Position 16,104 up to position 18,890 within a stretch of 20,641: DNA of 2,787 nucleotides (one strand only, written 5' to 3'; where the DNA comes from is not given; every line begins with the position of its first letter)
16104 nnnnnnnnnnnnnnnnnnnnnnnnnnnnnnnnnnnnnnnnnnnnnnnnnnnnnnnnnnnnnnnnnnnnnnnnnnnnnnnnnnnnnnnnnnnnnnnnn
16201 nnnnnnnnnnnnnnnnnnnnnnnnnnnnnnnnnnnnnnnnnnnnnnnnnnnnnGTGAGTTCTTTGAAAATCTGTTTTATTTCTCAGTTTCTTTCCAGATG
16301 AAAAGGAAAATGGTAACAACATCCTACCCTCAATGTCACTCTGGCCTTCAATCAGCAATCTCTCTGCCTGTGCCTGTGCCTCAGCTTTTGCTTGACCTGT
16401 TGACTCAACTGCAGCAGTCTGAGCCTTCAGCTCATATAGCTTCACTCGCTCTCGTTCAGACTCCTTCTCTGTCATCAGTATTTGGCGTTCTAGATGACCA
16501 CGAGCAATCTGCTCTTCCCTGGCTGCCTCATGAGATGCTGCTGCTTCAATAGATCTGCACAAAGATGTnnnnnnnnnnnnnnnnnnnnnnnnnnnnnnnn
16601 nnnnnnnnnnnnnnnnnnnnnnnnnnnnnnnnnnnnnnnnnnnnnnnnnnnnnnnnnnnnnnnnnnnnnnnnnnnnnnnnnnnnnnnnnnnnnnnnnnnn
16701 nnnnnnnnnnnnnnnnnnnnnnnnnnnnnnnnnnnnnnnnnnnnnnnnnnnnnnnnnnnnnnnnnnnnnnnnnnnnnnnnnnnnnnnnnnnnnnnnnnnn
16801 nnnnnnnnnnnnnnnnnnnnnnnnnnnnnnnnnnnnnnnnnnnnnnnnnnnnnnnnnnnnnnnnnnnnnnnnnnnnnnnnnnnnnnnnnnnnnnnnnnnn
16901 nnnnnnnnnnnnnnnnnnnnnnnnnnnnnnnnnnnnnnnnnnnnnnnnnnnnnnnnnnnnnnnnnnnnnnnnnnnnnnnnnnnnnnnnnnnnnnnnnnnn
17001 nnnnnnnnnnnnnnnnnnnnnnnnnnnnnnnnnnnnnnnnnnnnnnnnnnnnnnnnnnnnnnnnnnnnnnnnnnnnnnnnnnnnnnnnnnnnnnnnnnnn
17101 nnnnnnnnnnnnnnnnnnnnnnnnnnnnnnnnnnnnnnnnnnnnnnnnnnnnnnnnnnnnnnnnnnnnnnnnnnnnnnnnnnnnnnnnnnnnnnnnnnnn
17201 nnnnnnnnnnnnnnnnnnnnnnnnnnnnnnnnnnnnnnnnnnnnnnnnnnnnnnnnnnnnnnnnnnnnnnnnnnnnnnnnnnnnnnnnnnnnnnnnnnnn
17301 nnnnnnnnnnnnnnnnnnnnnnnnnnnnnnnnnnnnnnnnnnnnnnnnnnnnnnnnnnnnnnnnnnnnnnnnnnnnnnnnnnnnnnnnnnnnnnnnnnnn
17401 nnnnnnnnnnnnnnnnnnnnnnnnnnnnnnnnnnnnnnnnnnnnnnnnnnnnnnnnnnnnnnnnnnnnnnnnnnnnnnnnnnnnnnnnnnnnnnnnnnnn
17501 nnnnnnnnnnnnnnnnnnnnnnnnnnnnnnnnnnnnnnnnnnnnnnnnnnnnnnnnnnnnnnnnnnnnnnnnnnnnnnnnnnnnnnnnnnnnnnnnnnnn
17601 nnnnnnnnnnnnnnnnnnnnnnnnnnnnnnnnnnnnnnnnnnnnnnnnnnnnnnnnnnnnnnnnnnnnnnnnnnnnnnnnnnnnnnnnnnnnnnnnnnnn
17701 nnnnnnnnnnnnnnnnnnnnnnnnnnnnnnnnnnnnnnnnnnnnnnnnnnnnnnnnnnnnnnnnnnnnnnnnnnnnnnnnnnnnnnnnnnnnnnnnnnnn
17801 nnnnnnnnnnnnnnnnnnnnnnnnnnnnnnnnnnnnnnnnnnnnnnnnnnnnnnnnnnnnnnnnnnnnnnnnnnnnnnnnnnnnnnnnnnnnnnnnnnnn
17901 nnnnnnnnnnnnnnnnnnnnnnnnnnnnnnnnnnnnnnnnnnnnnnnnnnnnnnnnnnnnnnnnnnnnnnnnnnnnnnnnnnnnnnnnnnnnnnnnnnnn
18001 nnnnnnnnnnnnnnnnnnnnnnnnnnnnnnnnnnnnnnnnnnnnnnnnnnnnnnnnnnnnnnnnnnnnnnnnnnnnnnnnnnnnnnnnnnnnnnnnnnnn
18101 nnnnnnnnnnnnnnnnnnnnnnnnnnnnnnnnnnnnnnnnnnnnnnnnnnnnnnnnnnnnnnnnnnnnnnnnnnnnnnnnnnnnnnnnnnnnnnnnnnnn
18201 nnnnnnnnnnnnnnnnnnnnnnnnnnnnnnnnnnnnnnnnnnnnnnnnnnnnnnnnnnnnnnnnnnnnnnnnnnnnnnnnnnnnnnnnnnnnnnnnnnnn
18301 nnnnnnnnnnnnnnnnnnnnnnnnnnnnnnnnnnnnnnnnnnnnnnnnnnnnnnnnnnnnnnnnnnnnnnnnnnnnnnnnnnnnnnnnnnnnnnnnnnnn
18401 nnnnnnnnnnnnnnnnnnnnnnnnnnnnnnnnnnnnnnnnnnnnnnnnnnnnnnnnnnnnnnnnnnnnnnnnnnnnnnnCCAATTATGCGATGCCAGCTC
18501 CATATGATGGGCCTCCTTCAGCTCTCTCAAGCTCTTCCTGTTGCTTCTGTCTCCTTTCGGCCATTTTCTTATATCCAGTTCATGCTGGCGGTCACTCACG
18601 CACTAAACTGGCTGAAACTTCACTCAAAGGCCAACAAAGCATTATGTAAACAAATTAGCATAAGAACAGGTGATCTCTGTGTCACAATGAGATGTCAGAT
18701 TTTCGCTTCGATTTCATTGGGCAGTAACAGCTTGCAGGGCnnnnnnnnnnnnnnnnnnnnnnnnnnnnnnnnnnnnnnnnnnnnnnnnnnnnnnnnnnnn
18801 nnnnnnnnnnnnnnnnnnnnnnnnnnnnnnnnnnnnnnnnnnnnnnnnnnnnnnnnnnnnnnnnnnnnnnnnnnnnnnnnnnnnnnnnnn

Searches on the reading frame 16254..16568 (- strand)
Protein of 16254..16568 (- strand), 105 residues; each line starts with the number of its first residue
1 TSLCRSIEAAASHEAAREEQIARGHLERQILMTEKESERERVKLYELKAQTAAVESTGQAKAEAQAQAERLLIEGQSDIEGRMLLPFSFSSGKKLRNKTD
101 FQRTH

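Call 15: search_protein_families(library=pfam, proteins=[window:16254-16568:-], max_evalue=0.1)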
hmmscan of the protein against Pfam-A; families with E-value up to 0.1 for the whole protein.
window:16254-16568:- (105 aa): 0 families

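Call 18: search_solved_structures(query=window:16254-16568:-, max_evalue=0.01, show_alignments=1)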
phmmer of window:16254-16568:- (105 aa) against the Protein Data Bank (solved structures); distinct sequences matched with E-value up to 0.01: 6.
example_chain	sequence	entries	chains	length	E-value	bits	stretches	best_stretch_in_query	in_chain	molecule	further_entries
7pkz_A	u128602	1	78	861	8.1e-13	51.8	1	5-79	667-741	Major vault protein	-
4hl8_A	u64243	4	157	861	8.1e-13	51.8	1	5-79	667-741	Major vault protein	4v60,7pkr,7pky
2qzv_A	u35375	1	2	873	8.4e-13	51.8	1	5-79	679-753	Major vault protein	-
6bp7_A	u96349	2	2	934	8.8e-13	51.7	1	5-79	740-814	Major vault protein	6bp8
9z4w_A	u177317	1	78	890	2.4e-12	50.3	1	5-79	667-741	Major vault protein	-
11dr_A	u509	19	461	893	2.4e-12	50.3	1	5-79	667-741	Major vault protein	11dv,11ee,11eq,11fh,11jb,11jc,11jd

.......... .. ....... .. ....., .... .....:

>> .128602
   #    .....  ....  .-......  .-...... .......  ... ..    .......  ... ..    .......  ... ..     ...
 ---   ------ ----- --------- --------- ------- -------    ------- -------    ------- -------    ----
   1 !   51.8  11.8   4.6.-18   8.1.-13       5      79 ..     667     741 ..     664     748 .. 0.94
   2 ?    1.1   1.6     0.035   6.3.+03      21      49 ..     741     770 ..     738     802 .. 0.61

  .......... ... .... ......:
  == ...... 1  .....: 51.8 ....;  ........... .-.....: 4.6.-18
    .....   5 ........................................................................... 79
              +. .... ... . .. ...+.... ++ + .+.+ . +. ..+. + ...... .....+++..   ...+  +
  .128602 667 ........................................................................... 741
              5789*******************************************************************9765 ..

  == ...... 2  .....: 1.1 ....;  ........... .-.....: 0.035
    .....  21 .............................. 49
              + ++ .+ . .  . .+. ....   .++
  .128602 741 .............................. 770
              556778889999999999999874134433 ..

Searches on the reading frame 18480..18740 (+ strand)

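Call 59: search_protein_families(library=pfam, proteins=[window:18480-18740:+], max_evalue=1)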
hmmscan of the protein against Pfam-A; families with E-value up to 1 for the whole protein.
window:18480-18740:+ (87 aa): 1 family
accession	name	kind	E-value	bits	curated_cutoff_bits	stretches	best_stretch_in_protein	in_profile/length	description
PF16065.10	DUF4807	-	0.036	14.2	27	1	50-81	48-81/126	Domain of unknown function (DUF4807)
